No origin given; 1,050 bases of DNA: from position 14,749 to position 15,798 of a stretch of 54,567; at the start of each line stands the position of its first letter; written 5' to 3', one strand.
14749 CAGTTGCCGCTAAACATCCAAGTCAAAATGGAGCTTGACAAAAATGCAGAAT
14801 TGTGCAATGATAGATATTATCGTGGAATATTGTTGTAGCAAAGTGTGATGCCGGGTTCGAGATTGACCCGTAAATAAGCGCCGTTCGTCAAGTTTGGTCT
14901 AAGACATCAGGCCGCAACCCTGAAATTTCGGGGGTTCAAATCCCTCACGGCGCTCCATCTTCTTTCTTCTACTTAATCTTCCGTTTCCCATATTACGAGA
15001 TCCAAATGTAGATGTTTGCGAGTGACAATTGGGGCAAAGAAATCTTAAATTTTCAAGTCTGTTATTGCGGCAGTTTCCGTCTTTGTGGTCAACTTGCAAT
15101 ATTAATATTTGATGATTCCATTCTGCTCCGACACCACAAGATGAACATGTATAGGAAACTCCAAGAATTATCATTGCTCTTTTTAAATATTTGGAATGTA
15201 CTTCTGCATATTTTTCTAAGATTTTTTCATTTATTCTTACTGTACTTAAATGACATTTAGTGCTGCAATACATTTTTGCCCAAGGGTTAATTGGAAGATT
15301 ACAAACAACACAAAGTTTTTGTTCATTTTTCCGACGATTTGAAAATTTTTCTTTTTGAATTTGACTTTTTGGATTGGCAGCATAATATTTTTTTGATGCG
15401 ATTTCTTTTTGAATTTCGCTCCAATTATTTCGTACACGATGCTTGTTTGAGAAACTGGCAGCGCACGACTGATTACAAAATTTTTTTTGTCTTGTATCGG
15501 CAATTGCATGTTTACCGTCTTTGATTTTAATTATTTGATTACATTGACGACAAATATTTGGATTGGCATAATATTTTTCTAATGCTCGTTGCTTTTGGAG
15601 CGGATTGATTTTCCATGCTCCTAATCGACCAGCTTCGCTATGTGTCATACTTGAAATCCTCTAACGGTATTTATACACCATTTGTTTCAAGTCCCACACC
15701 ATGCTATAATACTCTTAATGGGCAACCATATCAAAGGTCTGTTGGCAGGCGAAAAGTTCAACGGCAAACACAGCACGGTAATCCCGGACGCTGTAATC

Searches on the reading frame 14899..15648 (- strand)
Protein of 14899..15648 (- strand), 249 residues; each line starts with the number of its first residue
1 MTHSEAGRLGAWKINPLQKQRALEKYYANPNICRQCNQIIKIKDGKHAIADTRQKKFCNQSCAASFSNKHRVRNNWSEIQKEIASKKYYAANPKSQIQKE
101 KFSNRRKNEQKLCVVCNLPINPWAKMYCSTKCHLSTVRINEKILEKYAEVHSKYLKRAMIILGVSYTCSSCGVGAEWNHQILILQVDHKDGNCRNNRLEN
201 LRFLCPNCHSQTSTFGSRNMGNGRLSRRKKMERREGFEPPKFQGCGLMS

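Call 46: search_protein_families(library=phrogs, proteins=[window:14899-15648:-], max_evalue=0.01)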
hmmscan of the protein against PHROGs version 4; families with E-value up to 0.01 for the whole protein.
window:14899-15648:- (249 aa): 15 families
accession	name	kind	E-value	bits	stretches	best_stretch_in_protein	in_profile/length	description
phrog_10822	-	DNA, RNA and nucleotide metabolism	7.2e-30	105.4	1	140-229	74-164/245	HNH endonuclease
phrog_14736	-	DNA, RNA and nucleotide metabolism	4.1e-19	70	1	141-224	7-90/202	HNH endonuclease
phrog_1271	-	DNA, RNA and nucleotide metabolism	2.3e-13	51.3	2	166-229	267-330/361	HNH endonuclease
phrog_14913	-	DNA, RNA and nucleotide metabolism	7.4e-05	23.8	1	185-220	60-95/149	HNH endonuclease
phrog_5956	-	DNA, RNA and nucleotide metabolism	0.00025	21.7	1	130-215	25-110/138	HNH endonuclease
phrog_4578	-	DNA, RNA and nucleotide metabolism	0.0003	21.7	1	185-204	31-50/130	HNH endonuclease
phrog_4160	-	unknown function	0.00039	21.4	1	163-213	68-120/178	-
phrog_959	-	DNA, RNA and nucleotide metabolism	0.00046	20.9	1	185-209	78-102/138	HNH endonuclease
phrog_589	-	DNA, RNA and nucleotide metabolism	0.00054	20.7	1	157-229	83-155/179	HNH endonuclease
phrog_59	-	DNA, RNA and nucleotide metabolism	0.00076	19.9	1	184-202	206-224/423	HNH endonuclease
phrog_333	-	DNA, RNA and nucleotide metabolism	0.0014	19.8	1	165-230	33-95/138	HNH endonuclease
phrog_1571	-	DNA, RNA and nucleotide metabolism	0.002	19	1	182-211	63-92/128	HNH endonuclease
phrog_7545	-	DNA, RNA and nucleotide metabolism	0.0022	19.2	1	185-228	105-148/160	HNH endonuclease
phrog_99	-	DNA, RNA and nucleotide metabolism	0.006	17.3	1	185-202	177-194/383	HNH endonuclease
phrog_15471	-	DNA, RNA and nucleotide metabolism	0.0066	17.3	0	28-85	100-148/183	HNH endonuclease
